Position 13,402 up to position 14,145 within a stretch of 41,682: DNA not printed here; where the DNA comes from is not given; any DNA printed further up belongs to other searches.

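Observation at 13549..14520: SleB-type cell-wall hydrolase domain without a signal peptide, fused to the family A N-domain: candidate T7SS-delivered peptidoglycan hydrolase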

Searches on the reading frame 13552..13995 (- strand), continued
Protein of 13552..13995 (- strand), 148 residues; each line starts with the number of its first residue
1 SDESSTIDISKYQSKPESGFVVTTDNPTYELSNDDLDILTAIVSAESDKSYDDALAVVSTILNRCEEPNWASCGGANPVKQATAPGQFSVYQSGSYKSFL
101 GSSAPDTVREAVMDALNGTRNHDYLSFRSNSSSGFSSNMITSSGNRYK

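Call 93: search_protein_families(library=pfam, alignment_id=A9, max_evalue=0.01)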
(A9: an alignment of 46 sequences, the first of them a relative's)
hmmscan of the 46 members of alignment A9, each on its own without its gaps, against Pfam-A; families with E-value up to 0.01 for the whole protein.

A. member 1, L034:11994-12263:+ (90 aa): 1 family
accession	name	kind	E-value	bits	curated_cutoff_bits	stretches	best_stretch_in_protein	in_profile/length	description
PF06257.17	VEG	-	3.6e-15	56.2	25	1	22-86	3-72/73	Biofilm formation stimulator VEG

B. families by the number of members that match (of 46 scanned): 24 families
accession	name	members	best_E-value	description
PF04026.17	SpoVG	8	3.3e-35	SpoVG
PF06257.17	VEG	8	1.7e-20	Biofilm formation stimulator VEG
PF07873.16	YabP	4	5.7e-17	YabP family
PF04977.20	DivIC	4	7.2e-14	Septum formation initiator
PF09578.15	Spore_YabQ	3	0.00026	Spore cortex protein YabQ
PF12637.14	TSCPD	1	1e-23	TSCPD domain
PF17761.7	DUF1016_N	1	1.7e-23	DUF1016 N-terminal domain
PF01648.25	ACPS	1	6.9e-19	4'-phosphopantetheinyl transferase superfamily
PF02686.20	GatC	1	2.1e-16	Glu-tRNAGln amidotransferase C subunit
PF07517.20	SecA_DEAD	1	5.3e-14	SecA DEAD-like domain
PF01381.28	HTH_3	1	5.7e-10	Helix-turn-helix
PF12844.13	HTH_19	1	1e-09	Helix-turn-helix domain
PF13443.12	HTH_26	1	0.0001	Cro/C1-type HTH DNA-binding domain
PF13560.12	HTH_31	1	0.00025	Helix-turn-helix domain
PF00106.31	adh_short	1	0.00025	short chain dehydrogenase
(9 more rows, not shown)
